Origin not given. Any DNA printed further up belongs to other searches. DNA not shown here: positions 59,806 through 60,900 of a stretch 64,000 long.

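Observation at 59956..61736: Translationally coupled ParA/MinD-like ATPase plus patatin-like phospholipase, a candidate two-gene module of unknown function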

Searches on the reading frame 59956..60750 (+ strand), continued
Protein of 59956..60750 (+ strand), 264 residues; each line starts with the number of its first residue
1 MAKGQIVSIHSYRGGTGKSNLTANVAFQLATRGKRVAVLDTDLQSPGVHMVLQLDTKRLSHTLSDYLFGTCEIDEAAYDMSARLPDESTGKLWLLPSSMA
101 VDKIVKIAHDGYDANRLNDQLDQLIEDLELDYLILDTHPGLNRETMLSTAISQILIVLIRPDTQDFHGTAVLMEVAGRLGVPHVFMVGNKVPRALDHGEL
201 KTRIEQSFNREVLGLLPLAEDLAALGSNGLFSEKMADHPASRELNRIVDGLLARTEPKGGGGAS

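Call 70: find_encoding_contigs(protein=P0023, flank=10000, max_places=2)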
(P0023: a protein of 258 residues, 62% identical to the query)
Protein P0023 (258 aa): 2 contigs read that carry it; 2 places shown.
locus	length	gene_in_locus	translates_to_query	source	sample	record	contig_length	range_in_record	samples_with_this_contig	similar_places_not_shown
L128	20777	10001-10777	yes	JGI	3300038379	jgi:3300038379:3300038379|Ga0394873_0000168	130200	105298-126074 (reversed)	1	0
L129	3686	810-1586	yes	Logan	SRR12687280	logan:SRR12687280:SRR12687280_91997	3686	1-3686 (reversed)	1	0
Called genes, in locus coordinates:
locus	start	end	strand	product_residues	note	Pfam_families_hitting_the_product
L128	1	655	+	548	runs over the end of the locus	-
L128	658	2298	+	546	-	-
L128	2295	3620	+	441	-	PF22842:Pel9A-like_beta_helix, PF13229:Beta_helix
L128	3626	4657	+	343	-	PF03150:CCP_MauG, PF00034:Cytochrom_C (weak)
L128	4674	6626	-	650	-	PF13650:Asp_protease_2 (faint), PF13975:gag-asp_proteas (faint), PF13180:PDZ_2 (faint), PF17820:PDZ_6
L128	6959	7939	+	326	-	-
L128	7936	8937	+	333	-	PF05544:Pro_racemase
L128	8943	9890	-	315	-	PF00849:PseudoU_synth_2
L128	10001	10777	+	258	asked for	PF01656:CbiA, PF06564:CBP_BcsQ (faint), PF10609:ParA, PF13614:AAA_31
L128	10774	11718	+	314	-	PF01734:Patatin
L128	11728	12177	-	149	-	PF16697:Yop-YscD_cpl, PF00498:FHA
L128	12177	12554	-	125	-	-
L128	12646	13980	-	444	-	PF13638:PIN_4, PF02562:PhoH, PF13604:AAA_30 (faint)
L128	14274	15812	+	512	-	PF04715:, PF00425:Chorismate_bind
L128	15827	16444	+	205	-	PF00117:GATase, PF07722:Peptidase_C26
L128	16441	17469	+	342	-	PF02885:Glycos_trans_3N, PF00591:Glycos_transf_3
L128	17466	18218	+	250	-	PF00218:IGPS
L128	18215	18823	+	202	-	PF00697:PRAI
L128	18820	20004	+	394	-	PF00291:PALP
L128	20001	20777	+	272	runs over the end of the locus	PF00290:Trp_syntA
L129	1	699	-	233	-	?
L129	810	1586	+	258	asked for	PF01656:CbiA, PF06564:CBP_BcsQ (faint), PF10609:ParA, PF13614:AAA_31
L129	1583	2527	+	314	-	PF01734:Patatin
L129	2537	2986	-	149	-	PF16697:Yop-YscD_cpl, PF00498:FHA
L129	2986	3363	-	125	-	-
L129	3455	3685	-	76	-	?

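Call 72: search_protein_families(library=pfam, proteins=[L128:12177-12554:-, L001:10313-10654:-, L126:17608-18735:-, L126:8403-9935:+, L126:7732-8229:+, L126:16383-17096:+, L125:16441-17622:-], max_evalue=0.1)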
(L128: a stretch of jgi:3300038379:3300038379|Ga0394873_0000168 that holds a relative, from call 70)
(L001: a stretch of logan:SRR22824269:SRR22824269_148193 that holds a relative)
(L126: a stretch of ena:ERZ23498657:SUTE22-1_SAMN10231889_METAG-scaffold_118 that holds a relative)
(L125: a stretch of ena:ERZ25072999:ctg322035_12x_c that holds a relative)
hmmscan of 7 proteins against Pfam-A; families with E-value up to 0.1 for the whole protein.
L128:12177-12554:- (125 aa): 0 families

L001:10313-10654:- (113 aa): 0 families

L126:17608-18735:- (375 aa): 1 family
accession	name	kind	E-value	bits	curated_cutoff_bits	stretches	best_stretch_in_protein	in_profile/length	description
PF06119.19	NIDO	-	0.00016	22.2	25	1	194-248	3-56/186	Nidogen-like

L126:8403-9935:+ (510 aa): 0 families

L126:7732-8229:+ (165 aa): 0 families

L126:16383-17096:+ (237 aa): 1 family
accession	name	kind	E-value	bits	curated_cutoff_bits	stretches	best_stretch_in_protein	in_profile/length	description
PF04286.17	DUF445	-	1.1e-16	62.2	33.8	2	36-93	5-65/368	Protein of unknown function (DUF445)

L125:16441-17622:- (393 aa): 2 families
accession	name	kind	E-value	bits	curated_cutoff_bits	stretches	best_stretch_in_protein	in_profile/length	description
PF16822.11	ALGX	-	0.075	13.1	26.5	0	289-323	23-57/268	SGNH hydrolase-like domain, acetyltransferase AlgX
PF13472.12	Lipase_GDSL_2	-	0.091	13.7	32.9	0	115-177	1-68/178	GDSL-like Lipase/Acylhydrolase family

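Call 83: search_protein_representatives(alignment_id=A1)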
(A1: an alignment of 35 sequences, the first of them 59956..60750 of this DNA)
Query: 35 sequences, 260 profile positions. Proteins with E-value up to 0.001 (for the whole library): 24138; up to 1e-10: 2113; up to 1e-30: 507. The best 150 are listed.
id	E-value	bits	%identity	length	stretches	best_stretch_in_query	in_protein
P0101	1.9e-119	414.1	-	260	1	1-256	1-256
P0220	1.5e-100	352.2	-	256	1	1-251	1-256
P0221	1.4e-98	345.7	-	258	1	1-252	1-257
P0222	2.4e-94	331.9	-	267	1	1-256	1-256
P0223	8.8e-94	330.0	-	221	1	2-197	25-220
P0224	1.3e-91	322.9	-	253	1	2-252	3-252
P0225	2.7e-90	318.6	-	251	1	1-251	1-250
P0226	3.9e-89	314.8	-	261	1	1-250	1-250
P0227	2.0e-88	312.5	-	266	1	1-254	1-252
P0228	1.3e-85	303.3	-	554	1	2-253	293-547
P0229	2.9e-84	298.8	-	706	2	3-251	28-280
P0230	8.5e-84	297.3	-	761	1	2-251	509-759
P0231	8.9e-84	297.2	-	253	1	1-252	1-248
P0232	9.3e-84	297.1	-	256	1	1-252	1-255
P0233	2.0e-82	292.8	-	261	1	1-252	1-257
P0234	2.0e-82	292.8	-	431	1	3-250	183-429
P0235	2.6e-81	289.1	-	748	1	2-255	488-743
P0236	1.7e-79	283.2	-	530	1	2-251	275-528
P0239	3.7e-77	275.5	-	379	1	1-252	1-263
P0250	1.9e-74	266.7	-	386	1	1-253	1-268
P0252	2.7e-73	262.9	-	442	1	2-251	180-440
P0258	3.6e-72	259.1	-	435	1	2-254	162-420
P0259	3.7e-72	259.1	-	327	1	2-254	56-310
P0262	2.4e-71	256.4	-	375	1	1-256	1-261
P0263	2.7e-71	256.3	-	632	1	3-252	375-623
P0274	8.9e-70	251.3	-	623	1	3-250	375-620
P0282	8.4e-69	248.1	-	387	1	1-256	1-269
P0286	2.8e-68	246.4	-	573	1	2-252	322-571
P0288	3.8e-68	246.0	-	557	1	2-255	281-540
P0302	2.7e-66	239.9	-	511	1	3-251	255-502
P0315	2.2e-64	233.6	-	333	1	1-253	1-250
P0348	2.3e-60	220.5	-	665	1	3-254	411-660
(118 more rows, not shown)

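Call 84: search_protein_families(library=pfam, proteins=[P0228, P0229, P0230, P0234, P0235, P0236, P0252, P0258, P0263, P0239], max_evalue=0.001)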
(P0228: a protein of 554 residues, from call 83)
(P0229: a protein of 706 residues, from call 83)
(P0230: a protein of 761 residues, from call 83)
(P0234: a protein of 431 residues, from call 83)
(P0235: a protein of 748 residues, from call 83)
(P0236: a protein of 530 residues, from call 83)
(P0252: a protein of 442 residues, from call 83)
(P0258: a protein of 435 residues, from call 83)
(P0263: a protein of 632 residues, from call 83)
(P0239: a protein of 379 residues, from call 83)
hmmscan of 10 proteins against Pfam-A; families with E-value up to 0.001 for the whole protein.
P0228 (554 aa): 8 families
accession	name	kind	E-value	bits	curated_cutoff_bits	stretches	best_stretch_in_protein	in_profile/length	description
PF00072.30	Response_reg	-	2.8e-25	89.1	30.2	1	15-126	1-110/111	Response regulator receiver domain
PF13614.12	AAA_31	-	4.3e-17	63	27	1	294-467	2-162/177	AAA domain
PF10609.15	ParA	-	4.4e-16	59.5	27.1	1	294-474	4-165/246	NUBPL iron-transfer P-loop NTPase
PF01656.29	CbiA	-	3.4e-12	46.8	25.4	1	296-521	1-121/125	CobQ/CobB/MinD/ParA nucleotide binding domain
PF06564.18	CBP_BcsQ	-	6e-06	26.4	21.3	1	294-483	2-170/234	Cellulose biosynthesis protein BcsQ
PF09140.17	MipZ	-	0.00011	22.1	20.7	1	295-342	2-49/262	ATPase MipZ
PF03308.22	MeaB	-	0.00049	19.6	23.1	0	293-335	33-74/273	Methylmalonyl Co-A mutase-associated GTPase MeaB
PF07015.17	VirC1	-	0.00071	19.4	24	0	294-335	2-43/231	VirC1 protein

P0229 (706 aa): 5 families
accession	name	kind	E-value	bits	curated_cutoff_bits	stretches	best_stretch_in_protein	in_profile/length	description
PF01656.29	CbiA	-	1.2e-21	77.5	25.4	1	31-256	2-121/125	CobQ/CobB/MinD/ParA nucleotide binding domain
PF13614.12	AAA_31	-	7.6e-14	52.5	27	1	29-199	3-159/177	AAA domain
PF10609.15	ParA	-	6e-13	49.2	27.1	1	26-217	2-173/246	NUBPL iron-transfer P-loop NTPase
PF06564.18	CBP_BcsQ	-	4.1e-07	30.2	21.3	0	29-64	3-38/234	Cellulose biosynthesis protein BcsQ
PF07015.17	VirC1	-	0.00053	19.8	24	0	29-69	3-43/231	VirC1 protein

P0230 (761 aa): 7 families
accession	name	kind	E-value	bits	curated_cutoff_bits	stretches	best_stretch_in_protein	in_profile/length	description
PF10609.15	ParA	-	1e-13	51.7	27.1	1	510-696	4-172/246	NUBPL iron-transfer P-loop NTPase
PF13614.12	AAA_31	-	4.3e-13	50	27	1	509-678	1-159/177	AAA domain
PF02743.24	dCache_1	-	7.2e-12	45.8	45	1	171-339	89-230/240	Cache domain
PF22673.2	MCP-like_PDC_1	-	7.1e-10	39.7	27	1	168-235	47-112/113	Methyl-accepting chemotaxis protein-like, first PDC sensor domain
PF01656.29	CbiA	-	1.3e-08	35.3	25.4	1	512-727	1-113/125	CobQ/CobB/MinD/ParA nucleotide binding domain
PF00672.30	HAMP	-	6.5e-05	23.6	25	1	398-446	4-49/53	HAMP domain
PF06564.18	CBP_BcsQ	-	0.00045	20.3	21.3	1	510-670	2-149/234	Cellulose biosynthesis protein BcsQ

P0234 (431 aa): 10 families
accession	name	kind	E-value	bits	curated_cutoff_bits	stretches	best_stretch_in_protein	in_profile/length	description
PF13676.11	TIR_2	-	3.2e-28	99.1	28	1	8-126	1-121/122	TIR domain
PF13614.12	AAA_31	-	1.2e-15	58.3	27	1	183-355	2-165/177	AAA domain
PF01656.29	CbiA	-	3.2e-15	56.7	25.4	1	185-229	1-44/125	CobQ/CobB/MinD/ParA nucleotide binding domain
PF10609.15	ParA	-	1.6e-12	47.8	27.1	1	183-403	4-218/246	NUBPL iron-transfer P-loop NTPase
PF01582.25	TIR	-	3.6e-10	40.4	21.3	1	8-88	4-85/179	TIR domain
PF08937.16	ThsB_TIR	-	2e-06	28.6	21.2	1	9-97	1-97/100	Thoeris protein ThsB, TIR-like domain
PF07015.17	VirC1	-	3.1e-05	23.9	24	1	183-224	2-43/231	VirC1 protein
PF09140.17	MipZ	-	4.6e-05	23.3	20.7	0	184-222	2-40/262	ATPase MipZ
PF10137.14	CAP12-PCTIR_TIR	-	5.2e-05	23.7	24.7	1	8-72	2-65/119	CAP12/Pycsar effector protein, TIR domain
PF18563.6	TubC_N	-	0.00046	20.7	26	0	22-41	3-22/52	TubC N-terminal docking domain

P0235 (748 aa): 8 families
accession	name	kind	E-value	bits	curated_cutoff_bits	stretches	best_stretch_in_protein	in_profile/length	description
PF00072.30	Response_reg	-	3.4e-29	101.7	30.2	1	195-306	1-110/111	Response regulator receiver domain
PF00512.31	HisKA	-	7.5e-18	64.8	26.9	2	8-74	2-65/66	His Kinase A (phospho-acceptor) domain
PF13614.12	AAA_31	-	8.8e-16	58.8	27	1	489-665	2-166/177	AAA domain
PF10609.15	ParA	-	8.7e-15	55.2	27.1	1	489-637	4-132/246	NUBPL iron-transfer P-loop NTPase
PF01656.29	CbiA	-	1.2e-11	45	25.4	1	491-714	1-120/125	CobQ/CobB/MinD/ParA nucleotide binding domain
PF06564.18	CBP_BcsQ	-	1.5e-06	28.3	21.3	1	489-684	2-177/234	Cellulose biosynthesis protein BcsQ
PF09140.17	MipZ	-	5.3e-05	23.1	20.7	1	490-544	2-56/262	ATPase MipZ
PF03308.22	MeaB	-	0.00018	21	23.1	0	498-530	42-74/273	Methylmalonyl Co-A mutase-associated GTPase MeaB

P0236 (530 aa): 5 families
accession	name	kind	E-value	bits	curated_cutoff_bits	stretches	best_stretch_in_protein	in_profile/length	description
PF13614.12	AAA_31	-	1.6e-15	57.9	27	1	275-451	1-162/177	AAA domain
PF10609.15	ParA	-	2.1e-15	57.3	27.1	1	275-527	3-245/246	NUBPL iron-transfer P-loop NTPase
PF00512.31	HisKA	-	3.7e-10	40.1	26.9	1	101-145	12-57/66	His Kinase A (phospho-acceptor) domain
PF01656.29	CbiA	-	1e-08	35.6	25.4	1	278-392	1-99/125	CobQ/CobB/MinD/ParA nucleotide binding domain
PF06564.18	CBP_BcsQ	-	0.00049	20.1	21.3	0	276-314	2-40/234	Cellulose biosynthesis protein BcsQ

P0252 (442 aa): 6 families
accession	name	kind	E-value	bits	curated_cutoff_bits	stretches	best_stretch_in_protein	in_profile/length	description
PF13614.12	AAA_31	-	1.5e-17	64.5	27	1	181-354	2-163/177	AAA domain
PF10609.15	ParA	-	3.3e-16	59.9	27.1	1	180-237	3-60/246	NUBPL iron-transfer P-loop NTPase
PF01656.29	CbiA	-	4.4e-14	52.9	25.4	1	183-402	1-116/125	CobQ/CobB/MinD/ParA nucleotide binding domain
PF09140.17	MipZ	-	2.9e-07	30.5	20.7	1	182-237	2-57/262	ATPase MipZ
PF06564.18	CBP_BcsQ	-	3e-06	27.4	21.3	1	181-234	2-54/234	Cellulose biosynthesis protein BcsQ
PF00142.24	Fer4_NifH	-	0.00026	21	25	1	189-249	8-70/271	4Fe-4S iron sulfur cluster binding proteins, NifH/frxC family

P0258 (435 aa): 6 families
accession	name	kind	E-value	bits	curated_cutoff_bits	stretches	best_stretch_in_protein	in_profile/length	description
PF10609.15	ParA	-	2.8e-13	50.3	27.1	1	161-216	2-57/246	NUBPL iron-transfer P-loop NTPase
PF13614.12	AAA_31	-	6e-11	43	27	1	163-344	2-167/177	AAA domain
PF01656.29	CbiA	-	3.3e-08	34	25.4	1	165-359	1-86/125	CobQ/CobB/MinD/ParA nucleotide binding domain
PF06564.18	CBP_BcsQ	-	6.6e-07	29.5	21.3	1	163-199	2-38/234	Cellulose biosynthesis protein BcsQ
PF09140.17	MipZ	-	1.5e-05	24.9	20.7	1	164-207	2-45/262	ATPase MipZ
PF02374.21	ArsA_ATPase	-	0.00023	20.9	24.3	0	171-200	9-38/305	Anion-transporting ATPase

P0263 (632 aa): 10 families
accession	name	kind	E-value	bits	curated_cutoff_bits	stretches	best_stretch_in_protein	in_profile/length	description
PF13614.12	AAA_31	-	1.1e-13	52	27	1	375-541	2-159/177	AAA domain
PF01656.29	CbiA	-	6.9e-13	49.1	25.4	1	378-591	2-114/125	CobQ/CobB/MinD/ParA nucleotide binding domain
PF10609.15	ParA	-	5.5e-12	46.1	27.1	1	376-557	5-171/246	NUBPL iron-transfer P-loop NTPase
PF13426.13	PAS_9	-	1.6e-11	44.8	27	1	225-324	2-103/103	PAS domain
PF00989.32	PAS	-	1.1e-09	38.7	22.6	1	215-322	2-113/113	PAS fold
PF13384.12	HTH_23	-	3.7e-08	33.4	24.6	1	30-73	2-44/50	Homeodomain-like domain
PF13518.12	HTH_28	-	6.6e-05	23.3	25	1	34-72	1-38/52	Helix-turn-helix domain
PF09140.17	MipZ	-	0.00013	21.8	20.7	0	383-429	9-55/262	ATPase MipZ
PF04849.18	HAP1_N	-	0.0002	21.1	33.9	1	89-222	123-245/307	HAP1 N-terminal conserved region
PF13188.13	PAS_8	-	0.00078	19.7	21.8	0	214-271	1-58/65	PAS domain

P0239 (379 aa): 7 families
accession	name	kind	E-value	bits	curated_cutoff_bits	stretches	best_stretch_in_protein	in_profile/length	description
PF10609.15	ParA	-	8.6e-10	38.9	27.1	1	2-60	3-61/246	NUBPL iron-transfer P-loop NTPase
PF01656.29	CbiA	-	2.6e-09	37.5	25.4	1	7-238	3-121/125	CobQ/CobB/MinD/ParA nucleotide binding domain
PF13614.12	AAA_31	-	4.8e-07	30.3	27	1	3-187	2-165/177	AAA domain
PF13500.12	AAA_26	-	8.9e-05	22.9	27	0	165-233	131-195/198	AAA domain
PF16365.12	EutK_C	-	9.3e-05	22.8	27.5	1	309-344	9-44/52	Ethanolamine utilization protein EutK C-terminus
PF09012.17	FeoC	-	0.00053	20.5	21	0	308-349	8-49/69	FeoC like transcriptional regulator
PF08100.18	Dimerisation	-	0.0006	20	25.6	0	308-356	34-82/93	O-methyltransferase dimerisation domain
